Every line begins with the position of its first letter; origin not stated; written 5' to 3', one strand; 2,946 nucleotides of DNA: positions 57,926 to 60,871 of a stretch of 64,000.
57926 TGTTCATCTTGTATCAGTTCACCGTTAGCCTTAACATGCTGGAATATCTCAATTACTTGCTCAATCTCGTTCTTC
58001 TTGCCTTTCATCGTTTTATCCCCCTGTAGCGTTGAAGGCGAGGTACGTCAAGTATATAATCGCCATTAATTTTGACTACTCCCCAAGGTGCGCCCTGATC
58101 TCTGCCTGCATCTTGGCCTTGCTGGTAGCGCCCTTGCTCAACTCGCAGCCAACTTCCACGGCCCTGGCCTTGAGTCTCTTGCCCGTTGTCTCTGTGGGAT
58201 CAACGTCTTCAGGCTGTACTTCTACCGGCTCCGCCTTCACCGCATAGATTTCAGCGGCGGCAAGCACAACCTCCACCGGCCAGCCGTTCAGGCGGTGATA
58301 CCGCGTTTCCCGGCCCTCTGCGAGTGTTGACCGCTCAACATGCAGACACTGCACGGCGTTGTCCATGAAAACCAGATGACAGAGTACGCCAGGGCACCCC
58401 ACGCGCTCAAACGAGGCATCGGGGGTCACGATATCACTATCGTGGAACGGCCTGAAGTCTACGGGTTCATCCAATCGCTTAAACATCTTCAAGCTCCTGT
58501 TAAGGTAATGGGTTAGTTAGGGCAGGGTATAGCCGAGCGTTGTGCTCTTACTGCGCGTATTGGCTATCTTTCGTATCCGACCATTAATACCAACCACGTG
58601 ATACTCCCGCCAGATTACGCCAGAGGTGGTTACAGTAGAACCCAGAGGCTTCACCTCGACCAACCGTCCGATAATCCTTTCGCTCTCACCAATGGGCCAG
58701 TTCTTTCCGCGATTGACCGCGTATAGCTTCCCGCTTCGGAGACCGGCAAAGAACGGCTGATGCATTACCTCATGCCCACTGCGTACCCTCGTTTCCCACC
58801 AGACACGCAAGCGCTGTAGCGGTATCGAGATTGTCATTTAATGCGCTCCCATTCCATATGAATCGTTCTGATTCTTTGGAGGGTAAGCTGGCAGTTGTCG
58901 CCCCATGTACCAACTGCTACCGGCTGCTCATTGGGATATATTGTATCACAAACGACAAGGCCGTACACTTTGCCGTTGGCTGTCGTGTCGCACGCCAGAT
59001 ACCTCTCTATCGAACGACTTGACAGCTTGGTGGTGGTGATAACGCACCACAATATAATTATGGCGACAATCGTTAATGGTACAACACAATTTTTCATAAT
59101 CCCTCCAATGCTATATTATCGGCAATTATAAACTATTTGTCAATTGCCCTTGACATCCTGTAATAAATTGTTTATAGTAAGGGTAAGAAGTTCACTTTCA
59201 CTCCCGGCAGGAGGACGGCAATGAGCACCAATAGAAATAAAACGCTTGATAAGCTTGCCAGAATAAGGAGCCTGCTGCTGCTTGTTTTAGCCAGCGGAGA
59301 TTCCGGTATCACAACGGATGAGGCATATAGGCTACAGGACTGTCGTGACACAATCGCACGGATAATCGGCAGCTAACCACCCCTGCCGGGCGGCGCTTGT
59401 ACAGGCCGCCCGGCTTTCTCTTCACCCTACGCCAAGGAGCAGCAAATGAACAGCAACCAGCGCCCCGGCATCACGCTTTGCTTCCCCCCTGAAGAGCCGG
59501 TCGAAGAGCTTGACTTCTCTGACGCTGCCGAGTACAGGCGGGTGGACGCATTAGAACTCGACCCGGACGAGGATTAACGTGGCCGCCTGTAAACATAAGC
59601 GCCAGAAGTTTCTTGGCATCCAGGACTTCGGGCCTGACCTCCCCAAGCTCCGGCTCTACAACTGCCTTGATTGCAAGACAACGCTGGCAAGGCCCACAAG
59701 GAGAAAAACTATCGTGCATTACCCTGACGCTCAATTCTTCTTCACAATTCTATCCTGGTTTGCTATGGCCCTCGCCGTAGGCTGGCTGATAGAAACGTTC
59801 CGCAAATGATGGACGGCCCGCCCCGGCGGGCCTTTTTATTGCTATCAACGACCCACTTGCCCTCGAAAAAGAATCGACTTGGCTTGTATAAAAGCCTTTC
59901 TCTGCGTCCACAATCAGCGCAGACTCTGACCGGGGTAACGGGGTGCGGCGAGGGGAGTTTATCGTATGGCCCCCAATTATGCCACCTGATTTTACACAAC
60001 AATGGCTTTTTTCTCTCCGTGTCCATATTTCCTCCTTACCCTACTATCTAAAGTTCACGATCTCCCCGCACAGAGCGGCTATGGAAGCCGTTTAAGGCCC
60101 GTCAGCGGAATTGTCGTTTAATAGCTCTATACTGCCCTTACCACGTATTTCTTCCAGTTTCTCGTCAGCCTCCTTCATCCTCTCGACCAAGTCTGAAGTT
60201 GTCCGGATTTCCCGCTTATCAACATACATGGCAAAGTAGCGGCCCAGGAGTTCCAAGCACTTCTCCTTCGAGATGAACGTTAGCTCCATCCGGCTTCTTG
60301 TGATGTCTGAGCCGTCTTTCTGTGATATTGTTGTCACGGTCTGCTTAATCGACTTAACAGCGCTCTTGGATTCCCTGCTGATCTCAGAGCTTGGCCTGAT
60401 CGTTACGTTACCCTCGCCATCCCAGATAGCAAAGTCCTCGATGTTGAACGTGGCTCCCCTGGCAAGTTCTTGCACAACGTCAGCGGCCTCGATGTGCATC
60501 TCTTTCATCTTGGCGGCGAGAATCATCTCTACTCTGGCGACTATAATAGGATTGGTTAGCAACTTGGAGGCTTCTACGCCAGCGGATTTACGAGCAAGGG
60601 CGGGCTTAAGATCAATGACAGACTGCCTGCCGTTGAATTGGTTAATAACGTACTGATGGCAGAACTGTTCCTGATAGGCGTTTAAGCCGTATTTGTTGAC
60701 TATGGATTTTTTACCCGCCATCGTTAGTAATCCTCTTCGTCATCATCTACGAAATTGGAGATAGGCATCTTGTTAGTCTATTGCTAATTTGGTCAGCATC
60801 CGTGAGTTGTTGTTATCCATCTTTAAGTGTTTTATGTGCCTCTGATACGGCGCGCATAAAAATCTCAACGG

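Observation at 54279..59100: Accessory island of about 4.8 kb with twelve or more small same-strand genes separating the large and small terminase genes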

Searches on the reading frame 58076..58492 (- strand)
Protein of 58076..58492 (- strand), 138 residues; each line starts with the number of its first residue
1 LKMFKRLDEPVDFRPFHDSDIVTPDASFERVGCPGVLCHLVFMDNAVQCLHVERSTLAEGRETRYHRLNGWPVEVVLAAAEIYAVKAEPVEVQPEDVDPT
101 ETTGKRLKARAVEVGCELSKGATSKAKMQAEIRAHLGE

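Call 5: search_protein_families(library=phrogs, proteins=[window:58076-58492:-], max_evalue=0.01)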
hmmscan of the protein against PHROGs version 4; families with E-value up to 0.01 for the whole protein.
window:58076-58492:- (138 aa): 0 families

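Call 8: search_protein_families(library=pfam, proteins=[window:58076-58492:-], max_evalue=0.1)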
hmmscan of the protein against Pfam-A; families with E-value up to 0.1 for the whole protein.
window:58076-58492:- (138 aa): 0 families

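Call 64: search_solved_structures(query=window:58076-58486:-, max_evalue=1)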
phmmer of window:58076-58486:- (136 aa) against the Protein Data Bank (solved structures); distinct sequences matched with E-value up to 1: 0.

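Call 68: search_protein_representatives(protein=window:58076-58486:-)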
Query: 136 residues. Proteins with E-value up to 0.001 (for the whole library): 4; up to 1e-10: 4; up to 1e-30: 1. The best 4 are listed.
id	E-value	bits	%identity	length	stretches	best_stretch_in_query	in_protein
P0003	3.1e-86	302.6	100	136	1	1-136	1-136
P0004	9.1e-27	110.2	50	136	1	1-134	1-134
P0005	5.0e-23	98.1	45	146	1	1-131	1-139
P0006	2.8e-20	89.2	47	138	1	2-135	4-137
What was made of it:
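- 58076..58486 (-): g136, 136 aa; scaffold gene. N-terminal beta-plus-helix domain with no detected fold relative, and a C-terminal helix-extended-helix (SAP/HeH/LEM-like) motif. Only 4 representatives among 1.84 billion proteins (call 68).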

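Call 69: find_encoding_contigs(protein=P0004, flank=10000, max_places=6)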
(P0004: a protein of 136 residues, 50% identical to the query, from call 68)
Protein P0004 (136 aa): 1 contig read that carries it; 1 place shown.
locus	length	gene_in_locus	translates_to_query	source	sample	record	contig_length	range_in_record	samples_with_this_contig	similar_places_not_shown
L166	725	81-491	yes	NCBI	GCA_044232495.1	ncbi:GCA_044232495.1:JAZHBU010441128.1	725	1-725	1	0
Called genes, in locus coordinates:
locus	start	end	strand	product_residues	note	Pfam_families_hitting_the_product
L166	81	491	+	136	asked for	-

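Call 71: find_encoding_contigs(protein=P0005, flank=10000, max_places=6)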
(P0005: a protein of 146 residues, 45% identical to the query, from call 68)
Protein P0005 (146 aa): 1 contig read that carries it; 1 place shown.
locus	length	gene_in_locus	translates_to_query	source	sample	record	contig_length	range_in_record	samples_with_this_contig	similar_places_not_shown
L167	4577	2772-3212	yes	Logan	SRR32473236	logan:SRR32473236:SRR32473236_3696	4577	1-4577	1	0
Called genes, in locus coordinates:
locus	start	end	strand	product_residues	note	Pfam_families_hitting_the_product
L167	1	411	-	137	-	?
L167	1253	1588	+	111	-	-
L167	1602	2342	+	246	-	PF09414:RNA_ligase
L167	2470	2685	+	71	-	-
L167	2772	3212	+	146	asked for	-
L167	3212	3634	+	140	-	-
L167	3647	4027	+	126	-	-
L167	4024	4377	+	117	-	-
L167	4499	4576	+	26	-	?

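Call 72: find_encoding_contigs(protein=P0006, flank=10000, max_places=6)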
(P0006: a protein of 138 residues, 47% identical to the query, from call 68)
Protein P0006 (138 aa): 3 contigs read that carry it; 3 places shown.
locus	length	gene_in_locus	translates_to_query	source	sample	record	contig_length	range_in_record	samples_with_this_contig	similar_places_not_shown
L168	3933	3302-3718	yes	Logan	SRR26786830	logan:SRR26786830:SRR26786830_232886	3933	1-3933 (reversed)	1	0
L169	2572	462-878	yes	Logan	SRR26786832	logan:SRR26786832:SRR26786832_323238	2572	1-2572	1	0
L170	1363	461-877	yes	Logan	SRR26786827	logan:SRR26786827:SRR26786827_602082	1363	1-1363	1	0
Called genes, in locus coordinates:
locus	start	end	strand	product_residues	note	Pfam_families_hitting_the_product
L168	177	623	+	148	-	-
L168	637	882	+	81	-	-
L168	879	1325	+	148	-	-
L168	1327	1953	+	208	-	-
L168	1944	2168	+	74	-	PF24729:Acb2_Tad1_hairpin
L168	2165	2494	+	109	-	-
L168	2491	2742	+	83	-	-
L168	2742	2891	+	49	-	-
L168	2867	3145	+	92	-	-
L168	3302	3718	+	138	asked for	-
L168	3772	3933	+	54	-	?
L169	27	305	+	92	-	-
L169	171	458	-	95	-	-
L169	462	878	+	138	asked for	-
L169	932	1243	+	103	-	-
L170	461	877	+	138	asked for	-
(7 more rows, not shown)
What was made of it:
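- Closest known: Anti-defence gene clusters of phages, such as arrays containing Acb2 or Tad1. Same: A distant g136 homologue lies in such an array in L168 (call 72).
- A g136 homologue in L168 lies four genes away from a protein carrying PF24729 Acb2_Tad1_hairpin (call 72).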

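Call 76: search_protein_families(library=padloc, proteins=[window:58076-58486:-], max_evalue=0.05)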
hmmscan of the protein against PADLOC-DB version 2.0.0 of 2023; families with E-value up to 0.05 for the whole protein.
window:58076-58486:- (136 aa): 0 families

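Call 95: predict_structure(alignment_id=A5)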
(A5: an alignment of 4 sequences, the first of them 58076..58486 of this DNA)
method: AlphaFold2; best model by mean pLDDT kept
length: 136 residues; sequences in the alignment: 4
mean_pLDDT: 85.9   pTM: 0.55
mean pLDDT of the five models: 85.9, 85.2, 84.3, 83.1, 80.5
residues with pLDDT >= 90: 66; 70-90: 53; 50-70: 15; < 50: 2
segments of 3 or more residues with pLDDT < 50: none
pLDDT, mean of each block of 10 residues (from residue 1): 93 86 94 90 88 64 85 91 62 88 93 90 93 85
secondary structure, 60 per line:
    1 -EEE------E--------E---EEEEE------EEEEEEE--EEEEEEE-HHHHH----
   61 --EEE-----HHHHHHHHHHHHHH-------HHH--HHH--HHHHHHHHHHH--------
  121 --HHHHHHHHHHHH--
elements in order: E2-4 E24-28 E35-41 E44-50 H52-56 E63-65 H71-84 H102-112 H123-134
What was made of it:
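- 58076..58486 (-): AlphaFold2 model with pLDDT 85.9 (call 95).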

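Call 97: fold_search(model_id=the predicted structure, library=pdb)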
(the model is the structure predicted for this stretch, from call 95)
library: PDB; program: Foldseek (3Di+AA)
matches with E <= 10: 106; with E <= 0.001: 0
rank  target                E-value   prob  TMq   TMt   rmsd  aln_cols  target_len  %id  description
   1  8iew_A                8.0e-01  0.08  0.16  0.07  12.0        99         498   18  Cas005-crRNA-DNA complex (released 2024-02-28)
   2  4nv8_B                1.1e+00  0.03  0.14  0.10  15.6       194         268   13  Crystal Structure of Mesorhizobium Loti Arylamine N-acetyltransferase F42W Mutant (released 2015-01-21)
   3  1gpq_A                1.4e+00  0.09  0.18  0.19  10.9        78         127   14  Structure of ivy complexed with its target, HEWL (released 2003-03-11)
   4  9gsn_A                1.6e+00  0.06  0.18  0.08  14.7        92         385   14  Structure of the ATPgS-S1 state of the heptameric Bcs1 AAA-ATPase (released 2025-06-04)
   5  4hwm                  1.8e+00  0.06  0.19  0.22  11.3       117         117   16  Crystal structure of a lipoprotein YedD (KPN_02420) from Klebsiella pneumoniae subsp. pneumoniae MGH 78578 at 1.38 A res (released 2013-01-02)
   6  8jiv_Cr               1.8e+00  0.05  0.17  0.17  16.2        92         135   12  Atomic structure of wheat ribosome reveals unique features of the plant ribosomes (released 2024-03-27)
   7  6aqg_C                1.9e+00  0.13  0.26  0.08  13.4       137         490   14  Crystal Structure of Lysyl-tRNA Synthetase from Mycobacterium ulcerans complexed with L-lysine and Cladosporin (released 2017-08-30)
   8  4po2_B                2.1e+00  0.03  0.17  0.12  17.2       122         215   14  Crystal Structure of the Stress-Inducible Human Heat Shock Protein HSP70 Substrate-Binding Domain in Complex with Pept (released 2014-08-20)
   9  9fz5_C                2.6e+00  0.05  0.15  0.17   9.8        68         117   16  Cryo-EM structure of LptDE-YedD complex from Escherichia Coli (released 2025-04-09)
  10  8t5u_A                2.6e+00  0.02  0.15  0.08  16.1       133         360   14  ATP-1 state of Bcs1 (C7 symmetrized) (released 2024-06-05)
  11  7om7_A                2.8e+00  0.02  0.12  0.03  16.2       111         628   16  Thosea asigna virus RdRP domain in complex with RNA and nucleotide UMPNPP (released 2021-07-28)
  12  1e7l_A                2.9e+00  0.15  0.28  0.25   8.7        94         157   15  Endonuclease VII (EndoVII) N62D mutant from phage T4 (released 2001-05-04)
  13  3hch_A                3.1e+00  0.03  0.14  0.13  13.4        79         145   20  Structure of the C-terminal domain (MsrB) of Neisseria meningitidis PilB (complex with substrate) (released 2009-10-13)
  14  2bsz_B                3.1e+00  0.02  0.16  0.10  17.1       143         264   13  Structure of Mesorhizobium loti arylamine N-acetyltransferase 1 (released 2005-05-25)
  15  7om7_C                3.3e+00  0.02  0.12  0.03  16.2       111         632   17  Thosea asigna virus RdRP domain in complex with RNA and nucleotide UMPNPP (released 2021-07-28)
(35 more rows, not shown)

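Call 99: fold_search(model_id=the predicted structure, library=viral)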
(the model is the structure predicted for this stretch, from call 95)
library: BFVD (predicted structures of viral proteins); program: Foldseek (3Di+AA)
matches with E <= 10: 339; with E <= 0.001: 0
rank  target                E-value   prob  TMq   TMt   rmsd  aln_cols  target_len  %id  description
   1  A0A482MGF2            1.1e-01  0.77  0.29  0.13  10.6        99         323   22  Uncharacterized protein [Serratia phage Serbin]
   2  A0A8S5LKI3            3.2e-01  0.04  0.12  0.09  20.1       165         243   13  YopX protein [Siphoviridae sp. ctvod4]
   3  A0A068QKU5            5.5e-01  0.11  0.20  0.13  17.9       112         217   18  Uncharacterized protein [Armadillidium vulgare iridescent virus]
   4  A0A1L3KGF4            6.2e-01  0.09  0.22  0.05  20.1       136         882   16  (no name in the UniProt tables at hand)
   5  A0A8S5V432            6.6e-01  0.41  0.29  0.39  11.1        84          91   18  Lysyl-tRNA synthetase [Siphoviridae sp. ctNHg2]
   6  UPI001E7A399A         7.0e-01  0.47  0.25  0.48   8.3        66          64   15  (no name look-up for this kind of identifier)
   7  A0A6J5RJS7            7.0e-01  0.16  0.23  0.11  18.1       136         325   10  Uncharacterized protein [uncultured Caudovirales phage]
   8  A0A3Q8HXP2            7.4e-01  0.05  0.18  0.12  21.1       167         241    6  (no name in the UniProt tables at hand)
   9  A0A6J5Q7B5            8.4e-01  0.10  0.16  0.18  18.3        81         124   12  Uncharacterized protein [uncultured Caudovirales phage]
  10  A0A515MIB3            8.9e-01  0.13  0.21  0.32  12.7        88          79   10  Uncharacterized protein [Gordonia phage Sidious]
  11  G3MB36                9.4e-01  0.15  0.27  0.18  14.5       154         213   16  Gp656 [Bacillus phage G]
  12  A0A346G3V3            9.4e-01  0.08  0.18  0.06  17.6        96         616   12  (no name in the UniProt tables at hand)
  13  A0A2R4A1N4            1.0e+00  0.25  0.26  0.22  12.9        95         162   25  (no name in the UniProt tables at hand)
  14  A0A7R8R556            1.1e+00  0.05  0.14  0.19  14.4        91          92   13  Uncharacterized protein [Klebsiella phage vB_KvM-Eowyn]
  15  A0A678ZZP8            1.1e+00  0.08  0.21  0.27  11.1        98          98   13  Inhibitor of toxin/antitoxin system [Pectobacterium phage Q19]
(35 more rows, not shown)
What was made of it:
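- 58076..58486 (-): Foldseek against PDB and BFVD gives nothing below E = 0.1; weak C-terminal hits are to SAP-, LEM- and Rho-N-like proteins (calls 97, 99).
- SAP/HeH-like motif in g136 (calls 95, 97, 99).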

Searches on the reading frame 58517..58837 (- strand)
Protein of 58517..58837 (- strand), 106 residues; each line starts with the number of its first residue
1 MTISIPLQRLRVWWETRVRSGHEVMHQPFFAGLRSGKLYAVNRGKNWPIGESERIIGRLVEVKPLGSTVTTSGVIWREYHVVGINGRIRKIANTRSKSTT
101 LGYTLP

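Call 5: search_protein_families(library=phrogs, proteins=[window:58517-58837:-], max_evalue=0.01)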
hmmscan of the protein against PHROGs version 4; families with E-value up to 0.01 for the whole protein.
window:58517-58837:- (106 aa): 0 families

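Call 8: search_protein_families(library=pfam, proteins=[window:58517-58837:-], max_evalue=0.1)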
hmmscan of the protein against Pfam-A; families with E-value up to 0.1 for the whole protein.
window:58517-58837:- (106 aa): 0 families

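Call 76: search_protein_families(library=padloc, proteins=[window:58517-58837:-], max_evalue=0.05)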
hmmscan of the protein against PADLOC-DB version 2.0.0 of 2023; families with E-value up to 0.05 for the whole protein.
window:58517-58837:- (106 aa): 0 families

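Call 118: search_solved_structures(query=window:58517-58837:-, max_evalue=1)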
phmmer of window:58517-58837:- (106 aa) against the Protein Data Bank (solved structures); distinct sequences matched with E-value up to 1: 0.

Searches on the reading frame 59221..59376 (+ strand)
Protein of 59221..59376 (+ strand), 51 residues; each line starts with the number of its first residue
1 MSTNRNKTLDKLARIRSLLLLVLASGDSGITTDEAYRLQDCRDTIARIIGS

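Call 5: search_protein_families(library=phrogs, proteins=[window:59221-59376:+], max_evalue=0.01)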
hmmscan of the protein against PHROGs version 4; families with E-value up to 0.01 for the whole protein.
window:59221-59376:+ (51 aa): 0 families

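Call 8: search_protein_families(library=pfam, proteins=[window:59221-59376:+], max_evalue=0.1)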
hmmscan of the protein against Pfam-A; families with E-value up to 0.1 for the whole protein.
window:59221-59376:+ (51 aa): 0 families

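Call 115: search_solved_structures(query=window:59221-59376:+, max_evalue=1)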
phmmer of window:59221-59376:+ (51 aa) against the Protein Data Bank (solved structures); distinct sequences matched with E-value up to 1: 3.
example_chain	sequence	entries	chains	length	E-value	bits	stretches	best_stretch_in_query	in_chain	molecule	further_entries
5byo_A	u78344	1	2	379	2.1e-16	61.2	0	15-38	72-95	dTor_12x31L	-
4yxz_A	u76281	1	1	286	2.4e-13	51.7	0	15-38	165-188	dTor_9x31L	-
4yxy_A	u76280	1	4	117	0.00012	25.1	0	14-38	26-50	dTor_9x31L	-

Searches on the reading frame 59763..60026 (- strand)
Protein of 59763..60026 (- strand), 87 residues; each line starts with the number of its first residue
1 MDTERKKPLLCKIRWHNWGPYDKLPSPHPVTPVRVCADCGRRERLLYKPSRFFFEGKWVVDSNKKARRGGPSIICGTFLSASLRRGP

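Call 5: search_protein_families(library=phrogs, proteins=[window:59763-60026:-], max_evalue=0.01)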
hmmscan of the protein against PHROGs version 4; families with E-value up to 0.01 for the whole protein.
window:59763-60026:- (87 aa): 0 families

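Call 8: search_protein_families(library=pfam, proteins=[window:59763-60026:-], max_evalue=0.1)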
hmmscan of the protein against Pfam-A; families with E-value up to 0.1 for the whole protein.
window:59763-60026:- (87 aa): 1 family
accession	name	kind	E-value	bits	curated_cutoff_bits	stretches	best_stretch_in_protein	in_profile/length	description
PF23137.1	HVO_0758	-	0.092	13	27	0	26-42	35-51/55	HVO_0758 mu-protein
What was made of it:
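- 59763..60026 (-): g87a, 87 aa, basic, 4 Cys (possible zinc ribbon). Its 3' end overlaps p76 convergently by 47 nt. No family match (calls 5, 8).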

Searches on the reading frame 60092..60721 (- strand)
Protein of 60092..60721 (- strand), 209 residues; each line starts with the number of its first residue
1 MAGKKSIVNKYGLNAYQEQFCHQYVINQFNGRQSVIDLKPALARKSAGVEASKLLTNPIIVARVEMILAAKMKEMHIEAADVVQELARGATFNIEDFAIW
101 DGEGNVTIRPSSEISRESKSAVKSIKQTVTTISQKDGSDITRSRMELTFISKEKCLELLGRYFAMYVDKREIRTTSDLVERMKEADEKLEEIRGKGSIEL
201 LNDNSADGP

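Call 5: search_protein_families(library=phrogs, proteins=[window:60092-60721:-], max_evalue=0.01)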
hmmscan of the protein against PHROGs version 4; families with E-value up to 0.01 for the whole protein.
window:60092-60721:- (209 aa): 2 families
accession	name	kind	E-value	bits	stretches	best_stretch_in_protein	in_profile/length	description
phrog_51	-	head and packaging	1.2e-20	75.4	1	9-193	85-244/261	terminase small subunit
phrog_2606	-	head and packaging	2.5e-12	47.7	1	4-185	80-268/310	terminase small subunit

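Call 8: search_protein_families(library=pfam, proteins=[window:60092-60721:-], max_evalue=0.1)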
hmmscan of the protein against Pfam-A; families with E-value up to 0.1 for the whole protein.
window:60092-60721:- (209 aa): 3 families
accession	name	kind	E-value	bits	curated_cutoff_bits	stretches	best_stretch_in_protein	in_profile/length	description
PF03592.21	Terminase_2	-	6.8e-19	69.3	26.1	1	13-172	1-137/141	Terminase small subunit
PF04239.17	DUF421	-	0.046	13.6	23.6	1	57-129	13-87/129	YetF C-terminal domain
PF07934.18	OGG_N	-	0.051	14.2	23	1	119-192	29-97/115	8-oxoguanine DNA glycosylase, N-terminal domain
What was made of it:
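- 60092..60721 (-): TerS, terminase small subunit (209 aa); upstream boundary of the island. Pfam Terminase_2 6.8e-19 and phrog_51 1.2e-20 (calls 5, 8).
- On Terminase small subunit (Pfam Terminase_2) for 60092-60721: 69.3 bits against a cutoff of 26.1 (call 8).
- Checked: TerS at 60092-60721(-) matches Pfam Terminase_2 (6.8e-19) and phrog_51 (calls 5, 8).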

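Call 9: search_dna_similar(query=window:60092-60721:-, collection=phages, mode=protein, max_rows=25)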
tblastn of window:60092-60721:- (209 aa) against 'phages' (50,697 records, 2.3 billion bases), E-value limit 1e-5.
Records with a match: 1; places in all: 1; records where one place covers at least 80% of the query: 0.
Best place of each record, by identity: <60% 1.
By first word of the organism name: Fusobacterium 1.
By host as written in the record: Fusobacterium necrophorum 1.
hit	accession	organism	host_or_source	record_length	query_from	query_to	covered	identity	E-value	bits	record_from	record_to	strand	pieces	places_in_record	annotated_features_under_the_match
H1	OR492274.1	Fusobacterium phage phiPaco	Fusobacterium necrophorum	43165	17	173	75%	27.2%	8e-6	51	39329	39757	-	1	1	terminase small subunit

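Call 11: find_related_loci(query=window:60092-60721:-, collection=viral_contigs, flank=10000)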
Query window:60092-60721:- (209 aa) in viral_contigs; peptide patterns used: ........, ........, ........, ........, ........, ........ (x = any residue, [..] = any of these).
39 stretches matched a pattern, but none encodes a relative of the query by tblastn (E <= 1e-3).

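Call 13: find_encoding_contigs(protein=window:60092-60721:-, flank=10000, max_places=10)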
Protein window:60092-60721:- (209 aa): 1 contig read that carries it; 1 place shown.
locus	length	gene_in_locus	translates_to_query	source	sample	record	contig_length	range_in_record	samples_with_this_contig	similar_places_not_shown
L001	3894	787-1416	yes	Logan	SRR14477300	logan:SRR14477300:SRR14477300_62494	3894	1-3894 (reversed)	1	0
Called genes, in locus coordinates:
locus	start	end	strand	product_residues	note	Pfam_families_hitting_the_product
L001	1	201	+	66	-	?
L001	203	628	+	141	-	-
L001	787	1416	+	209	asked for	PF03592:Terminase_2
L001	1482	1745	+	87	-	-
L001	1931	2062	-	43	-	-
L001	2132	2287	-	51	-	-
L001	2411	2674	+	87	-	-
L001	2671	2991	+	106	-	-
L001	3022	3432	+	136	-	-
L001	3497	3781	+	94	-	-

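Call 78: find_homologous_proteins(query=window:60092-60721:-, max_evalue=1e-10)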
Query window:60092-60721:- (209 aa): 4 proteins with E <= 1e-10 among 206 candidates.
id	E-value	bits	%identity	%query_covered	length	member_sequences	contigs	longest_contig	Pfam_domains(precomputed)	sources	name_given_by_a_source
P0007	1.1e-128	444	100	100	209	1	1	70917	PF03592.22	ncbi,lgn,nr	ncbi:MAG: terminase small subunit [Bacteroidales bacterium]|nr:terminase small subunit [Candidatus L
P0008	1.2e-101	356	84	96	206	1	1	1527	PF03592.22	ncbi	-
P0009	2.5e-95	336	78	96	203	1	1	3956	PF03592.22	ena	-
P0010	5.6e-80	285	68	96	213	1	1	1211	PF03592.22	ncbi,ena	-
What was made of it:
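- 60092..60721 (-): Orthologues at 68-84% identity (call 78).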

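Call 79: find_encoding_contigs(protein=P0009, flank=10000, max_places=6)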
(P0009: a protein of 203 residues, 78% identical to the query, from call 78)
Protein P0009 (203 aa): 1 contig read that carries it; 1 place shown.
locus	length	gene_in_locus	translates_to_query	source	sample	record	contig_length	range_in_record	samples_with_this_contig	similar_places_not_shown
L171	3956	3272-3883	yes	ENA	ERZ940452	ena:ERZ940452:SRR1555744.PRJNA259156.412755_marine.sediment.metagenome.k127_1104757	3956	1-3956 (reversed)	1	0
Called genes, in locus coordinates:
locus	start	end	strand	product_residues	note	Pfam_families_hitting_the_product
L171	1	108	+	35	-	?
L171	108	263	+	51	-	-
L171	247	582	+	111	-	-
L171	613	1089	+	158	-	-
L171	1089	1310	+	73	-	-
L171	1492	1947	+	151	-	PF13560:HTH_31, PF01381:HTH_3, PF12844:HTH_19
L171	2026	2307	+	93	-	PF01844:HNH, PF14279:HNH_5, PF13395:HNH_4 (weak)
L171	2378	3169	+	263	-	-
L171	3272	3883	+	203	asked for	PF03592:Terminase_2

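Call 80: find_encoding_contigs(protein=P0008, flank=10000, max_places=6)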
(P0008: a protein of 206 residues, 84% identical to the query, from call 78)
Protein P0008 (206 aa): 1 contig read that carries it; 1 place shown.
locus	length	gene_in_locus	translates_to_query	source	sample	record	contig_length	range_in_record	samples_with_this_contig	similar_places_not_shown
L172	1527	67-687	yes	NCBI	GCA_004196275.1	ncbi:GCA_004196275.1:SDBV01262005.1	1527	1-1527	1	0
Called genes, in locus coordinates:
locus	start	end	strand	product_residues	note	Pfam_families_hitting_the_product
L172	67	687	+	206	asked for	PF03592:Terminase_2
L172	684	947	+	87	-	-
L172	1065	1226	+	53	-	-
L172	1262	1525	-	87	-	?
